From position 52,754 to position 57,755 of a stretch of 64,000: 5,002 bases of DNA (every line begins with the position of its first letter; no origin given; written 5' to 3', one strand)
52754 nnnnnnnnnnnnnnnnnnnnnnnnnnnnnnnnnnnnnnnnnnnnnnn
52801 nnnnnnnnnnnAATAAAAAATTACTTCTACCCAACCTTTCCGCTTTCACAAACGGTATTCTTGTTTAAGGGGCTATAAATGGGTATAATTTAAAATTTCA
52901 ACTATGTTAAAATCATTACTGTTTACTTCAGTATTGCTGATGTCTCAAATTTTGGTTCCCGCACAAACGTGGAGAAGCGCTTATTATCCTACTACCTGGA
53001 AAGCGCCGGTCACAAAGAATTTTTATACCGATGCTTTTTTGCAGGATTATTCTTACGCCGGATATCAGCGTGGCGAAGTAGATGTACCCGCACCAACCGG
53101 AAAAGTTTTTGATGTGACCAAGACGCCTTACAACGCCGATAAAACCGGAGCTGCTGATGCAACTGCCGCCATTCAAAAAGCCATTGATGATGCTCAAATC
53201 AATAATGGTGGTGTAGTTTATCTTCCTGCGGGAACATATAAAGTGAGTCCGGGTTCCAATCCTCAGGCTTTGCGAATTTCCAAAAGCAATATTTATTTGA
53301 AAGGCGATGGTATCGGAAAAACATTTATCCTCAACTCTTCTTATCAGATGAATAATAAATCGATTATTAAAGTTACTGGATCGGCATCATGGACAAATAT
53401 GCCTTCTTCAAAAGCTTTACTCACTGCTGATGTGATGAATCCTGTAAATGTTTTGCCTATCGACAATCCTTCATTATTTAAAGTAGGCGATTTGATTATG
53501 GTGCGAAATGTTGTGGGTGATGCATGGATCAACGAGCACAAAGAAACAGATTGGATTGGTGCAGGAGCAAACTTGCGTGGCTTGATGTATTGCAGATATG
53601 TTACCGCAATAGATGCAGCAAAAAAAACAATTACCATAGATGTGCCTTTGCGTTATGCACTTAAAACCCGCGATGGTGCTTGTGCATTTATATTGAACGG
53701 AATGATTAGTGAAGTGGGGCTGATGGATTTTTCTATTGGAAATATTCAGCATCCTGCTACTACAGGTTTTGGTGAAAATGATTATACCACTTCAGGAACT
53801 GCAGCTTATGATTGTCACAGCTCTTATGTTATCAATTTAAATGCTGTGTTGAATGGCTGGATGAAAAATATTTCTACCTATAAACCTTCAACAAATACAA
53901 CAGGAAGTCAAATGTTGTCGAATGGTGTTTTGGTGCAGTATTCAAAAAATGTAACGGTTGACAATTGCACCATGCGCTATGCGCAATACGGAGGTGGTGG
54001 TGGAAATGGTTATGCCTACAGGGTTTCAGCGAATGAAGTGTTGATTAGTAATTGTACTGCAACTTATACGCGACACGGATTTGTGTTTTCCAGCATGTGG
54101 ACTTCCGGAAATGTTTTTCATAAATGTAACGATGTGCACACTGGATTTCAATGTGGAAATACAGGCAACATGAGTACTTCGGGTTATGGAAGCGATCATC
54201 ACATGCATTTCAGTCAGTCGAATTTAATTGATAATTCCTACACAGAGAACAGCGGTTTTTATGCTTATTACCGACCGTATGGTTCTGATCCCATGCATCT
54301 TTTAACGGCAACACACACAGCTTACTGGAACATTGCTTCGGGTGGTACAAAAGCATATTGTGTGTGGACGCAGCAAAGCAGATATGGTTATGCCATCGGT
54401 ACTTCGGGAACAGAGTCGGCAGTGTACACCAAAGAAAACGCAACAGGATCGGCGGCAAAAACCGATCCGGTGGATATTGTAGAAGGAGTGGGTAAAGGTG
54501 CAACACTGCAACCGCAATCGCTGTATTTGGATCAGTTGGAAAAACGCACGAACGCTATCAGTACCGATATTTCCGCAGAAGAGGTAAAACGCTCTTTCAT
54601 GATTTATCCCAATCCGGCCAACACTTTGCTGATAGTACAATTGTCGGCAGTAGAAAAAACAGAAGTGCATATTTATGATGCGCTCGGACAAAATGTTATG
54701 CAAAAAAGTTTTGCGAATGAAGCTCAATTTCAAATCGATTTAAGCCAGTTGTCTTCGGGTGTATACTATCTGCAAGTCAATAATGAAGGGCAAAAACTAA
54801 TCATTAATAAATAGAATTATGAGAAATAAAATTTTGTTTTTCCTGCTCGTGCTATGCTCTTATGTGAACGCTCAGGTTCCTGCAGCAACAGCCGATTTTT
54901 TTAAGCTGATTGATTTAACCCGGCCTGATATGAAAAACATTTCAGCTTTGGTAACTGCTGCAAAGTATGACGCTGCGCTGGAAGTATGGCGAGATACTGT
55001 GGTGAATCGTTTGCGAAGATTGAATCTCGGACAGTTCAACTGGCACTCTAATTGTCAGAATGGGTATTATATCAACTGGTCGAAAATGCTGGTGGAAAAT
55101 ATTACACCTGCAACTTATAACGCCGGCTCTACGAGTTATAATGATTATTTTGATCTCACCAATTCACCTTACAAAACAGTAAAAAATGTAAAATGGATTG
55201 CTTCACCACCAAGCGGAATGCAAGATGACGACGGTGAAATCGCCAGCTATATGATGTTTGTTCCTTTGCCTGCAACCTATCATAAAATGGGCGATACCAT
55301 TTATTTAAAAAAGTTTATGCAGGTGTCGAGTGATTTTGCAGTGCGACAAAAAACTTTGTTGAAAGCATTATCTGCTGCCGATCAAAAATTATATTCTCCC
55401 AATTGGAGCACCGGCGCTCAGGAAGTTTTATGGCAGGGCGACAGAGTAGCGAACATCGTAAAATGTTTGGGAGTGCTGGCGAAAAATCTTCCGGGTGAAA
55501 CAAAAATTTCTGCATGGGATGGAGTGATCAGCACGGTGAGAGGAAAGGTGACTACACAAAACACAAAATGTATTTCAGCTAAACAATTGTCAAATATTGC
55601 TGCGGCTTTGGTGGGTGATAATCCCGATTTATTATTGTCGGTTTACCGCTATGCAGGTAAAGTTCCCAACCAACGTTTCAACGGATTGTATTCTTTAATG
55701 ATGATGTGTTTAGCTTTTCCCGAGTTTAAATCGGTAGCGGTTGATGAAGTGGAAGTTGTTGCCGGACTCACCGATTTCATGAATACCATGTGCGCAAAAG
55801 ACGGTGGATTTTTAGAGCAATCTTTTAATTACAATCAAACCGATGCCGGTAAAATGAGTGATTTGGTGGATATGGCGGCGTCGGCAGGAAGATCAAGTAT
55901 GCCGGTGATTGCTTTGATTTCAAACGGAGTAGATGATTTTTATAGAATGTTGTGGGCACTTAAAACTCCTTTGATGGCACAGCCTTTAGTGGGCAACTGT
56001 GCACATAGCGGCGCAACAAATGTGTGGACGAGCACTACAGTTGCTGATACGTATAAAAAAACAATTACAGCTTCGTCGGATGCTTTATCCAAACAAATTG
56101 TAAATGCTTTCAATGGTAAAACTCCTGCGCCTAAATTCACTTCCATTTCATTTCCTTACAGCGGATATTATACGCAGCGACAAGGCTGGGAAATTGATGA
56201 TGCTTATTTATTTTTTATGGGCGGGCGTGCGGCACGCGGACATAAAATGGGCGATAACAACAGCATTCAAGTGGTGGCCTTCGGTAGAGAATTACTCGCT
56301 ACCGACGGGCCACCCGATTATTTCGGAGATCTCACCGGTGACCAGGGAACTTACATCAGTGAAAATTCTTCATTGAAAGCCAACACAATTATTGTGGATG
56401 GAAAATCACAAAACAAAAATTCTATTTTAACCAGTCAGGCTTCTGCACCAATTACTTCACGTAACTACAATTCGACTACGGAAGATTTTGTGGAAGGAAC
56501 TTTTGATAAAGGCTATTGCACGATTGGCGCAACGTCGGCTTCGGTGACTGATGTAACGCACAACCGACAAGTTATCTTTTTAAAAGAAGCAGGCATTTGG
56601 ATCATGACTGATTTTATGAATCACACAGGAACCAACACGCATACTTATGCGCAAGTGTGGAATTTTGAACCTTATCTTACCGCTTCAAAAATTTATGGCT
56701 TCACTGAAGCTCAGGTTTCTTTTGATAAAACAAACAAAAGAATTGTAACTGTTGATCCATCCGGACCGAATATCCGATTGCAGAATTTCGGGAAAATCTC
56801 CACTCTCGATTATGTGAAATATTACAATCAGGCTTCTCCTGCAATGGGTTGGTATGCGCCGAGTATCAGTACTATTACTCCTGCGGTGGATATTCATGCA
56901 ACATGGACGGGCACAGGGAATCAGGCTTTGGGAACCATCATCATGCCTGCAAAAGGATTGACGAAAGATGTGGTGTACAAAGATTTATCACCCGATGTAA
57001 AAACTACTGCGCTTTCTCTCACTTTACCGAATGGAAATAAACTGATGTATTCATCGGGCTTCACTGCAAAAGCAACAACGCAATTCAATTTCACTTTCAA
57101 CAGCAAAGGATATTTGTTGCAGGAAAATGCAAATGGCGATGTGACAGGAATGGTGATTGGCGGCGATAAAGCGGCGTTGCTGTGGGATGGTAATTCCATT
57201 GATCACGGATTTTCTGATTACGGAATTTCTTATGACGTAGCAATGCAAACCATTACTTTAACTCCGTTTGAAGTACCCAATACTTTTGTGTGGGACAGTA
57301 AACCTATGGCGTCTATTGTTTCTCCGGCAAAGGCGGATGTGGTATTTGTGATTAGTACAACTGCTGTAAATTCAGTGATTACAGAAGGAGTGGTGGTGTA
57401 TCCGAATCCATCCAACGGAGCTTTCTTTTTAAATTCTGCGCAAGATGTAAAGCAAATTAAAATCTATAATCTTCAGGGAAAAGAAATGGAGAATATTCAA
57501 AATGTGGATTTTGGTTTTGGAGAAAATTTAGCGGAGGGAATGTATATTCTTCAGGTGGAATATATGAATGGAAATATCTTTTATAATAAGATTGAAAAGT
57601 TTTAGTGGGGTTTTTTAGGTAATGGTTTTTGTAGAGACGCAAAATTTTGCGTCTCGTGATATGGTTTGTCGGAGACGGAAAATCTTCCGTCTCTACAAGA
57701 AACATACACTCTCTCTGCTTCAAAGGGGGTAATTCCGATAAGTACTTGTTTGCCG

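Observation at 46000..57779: Recurring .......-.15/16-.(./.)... motif upstream of T9SS cargo genes near an ECF sigma/anti-sigma pair: a putative ECF regulon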

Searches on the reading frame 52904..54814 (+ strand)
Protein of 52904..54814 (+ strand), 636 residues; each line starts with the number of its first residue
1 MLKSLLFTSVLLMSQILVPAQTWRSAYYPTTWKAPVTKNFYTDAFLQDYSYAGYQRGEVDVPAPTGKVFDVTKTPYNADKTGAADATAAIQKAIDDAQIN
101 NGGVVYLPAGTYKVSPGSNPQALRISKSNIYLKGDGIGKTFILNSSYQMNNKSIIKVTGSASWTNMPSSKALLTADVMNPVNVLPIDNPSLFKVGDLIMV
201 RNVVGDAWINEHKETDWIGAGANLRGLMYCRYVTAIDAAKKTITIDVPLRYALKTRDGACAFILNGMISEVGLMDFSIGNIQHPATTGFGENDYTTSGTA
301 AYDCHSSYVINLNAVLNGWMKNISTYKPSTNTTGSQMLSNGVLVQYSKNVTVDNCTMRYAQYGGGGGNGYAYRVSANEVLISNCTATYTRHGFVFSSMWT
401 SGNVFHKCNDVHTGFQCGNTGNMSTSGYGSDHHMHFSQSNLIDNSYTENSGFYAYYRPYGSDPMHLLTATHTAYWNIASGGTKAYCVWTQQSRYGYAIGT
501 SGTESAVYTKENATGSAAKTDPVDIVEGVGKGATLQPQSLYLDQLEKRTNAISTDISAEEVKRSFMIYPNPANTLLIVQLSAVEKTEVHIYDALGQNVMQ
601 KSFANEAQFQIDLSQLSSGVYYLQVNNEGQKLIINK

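Call 9: search_protein_families(library=pfam, proteins=[window:52904-54814:+], max_evalue=0.01)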
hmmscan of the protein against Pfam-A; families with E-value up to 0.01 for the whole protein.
window:52904-54814:+ (636 aa): 4 families
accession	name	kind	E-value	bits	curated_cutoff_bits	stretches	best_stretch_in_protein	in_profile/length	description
PF18962.6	Por_Secre_tail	-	6.5e-16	58.8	27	1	567-634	1-75/75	Secretion system C-terminal sorting domain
PF12708.12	Pect-lyase_RHGA_epim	-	2.1e-14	54.3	27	1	76-157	7-82/213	Rhamnogalacturonase A/epimerase, pectate lyase-like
PF11589.14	DUF3244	-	1.3e-05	25.5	25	1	573-632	29-90/96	Domain of unknown function (DUF3244)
PF13585.12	CHU_C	-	0.0051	17.3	27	0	572-627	15-72/86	CHU_C Type IX secretion signal domain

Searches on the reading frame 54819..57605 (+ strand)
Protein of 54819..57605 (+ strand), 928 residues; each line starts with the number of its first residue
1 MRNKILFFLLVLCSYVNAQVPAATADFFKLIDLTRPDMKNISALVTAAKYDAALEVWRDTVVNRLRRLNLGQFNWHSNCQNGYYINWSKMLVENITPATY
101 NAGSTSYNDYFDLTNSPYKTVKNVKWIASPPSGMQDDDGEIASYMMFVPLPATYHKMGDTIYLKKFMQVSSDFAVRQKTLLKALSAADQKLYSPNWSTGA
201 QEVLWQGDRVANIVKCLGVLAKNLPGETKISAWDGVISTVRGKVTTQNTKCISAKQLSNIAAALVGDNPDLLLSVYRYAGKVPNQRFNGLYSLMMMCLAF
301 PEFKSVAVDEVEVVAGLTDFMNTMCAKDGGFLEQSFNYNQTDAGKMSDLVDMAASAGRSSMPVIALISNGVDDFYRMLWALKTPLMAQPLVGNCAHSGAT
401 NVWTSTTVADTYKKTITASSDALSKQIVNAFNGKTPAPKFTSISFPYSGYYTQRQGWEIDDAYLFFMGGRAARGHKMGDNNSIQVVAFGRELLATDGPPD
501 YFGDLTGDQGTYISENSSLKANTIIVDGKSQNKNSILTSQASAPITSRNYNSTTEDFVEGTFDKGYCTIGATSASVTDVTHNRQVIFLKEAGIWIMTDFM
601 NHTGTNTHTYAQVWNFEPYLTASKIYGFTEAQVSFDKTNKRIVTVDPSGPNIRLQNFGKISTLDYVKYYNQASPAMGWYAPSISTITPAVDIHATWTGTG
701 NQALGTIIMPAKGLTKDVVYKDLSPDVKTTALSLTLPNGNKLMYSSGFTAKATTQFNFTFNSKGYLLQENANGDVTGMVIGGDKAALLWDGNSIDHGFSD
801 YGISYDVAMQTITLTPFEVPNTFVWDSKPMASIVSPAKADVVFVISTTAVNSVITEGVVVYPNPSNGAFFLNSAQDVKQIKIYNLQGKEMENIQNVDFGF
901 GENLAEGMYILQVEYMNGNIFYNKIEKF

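Call 9: search_protein_families(library=pfam, proteins=[window:54819-57605:+], max_evalue=0.01)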
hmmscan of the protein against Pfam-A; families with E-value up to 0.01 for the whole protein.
window:54819-57605:+ (928 aa): 3 families
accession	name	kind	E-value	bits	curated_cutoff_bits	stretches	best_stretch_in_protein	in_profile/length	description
PF07940.18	Hepar_II_III_C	-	6.4e-09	36.1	24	1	441-682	5-210/237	Heparinase II/III-like, C-terminal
PF18962.6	Por_Secre_tail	-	6.9e-08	33.1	27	1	860-924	1-72/75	Secretion system C-terminal sorting domain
PF16889.11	Hepar_II_III_N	-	9.4e-05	22.3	22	0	27-205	1-151/340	Heparinase II/III N-terminus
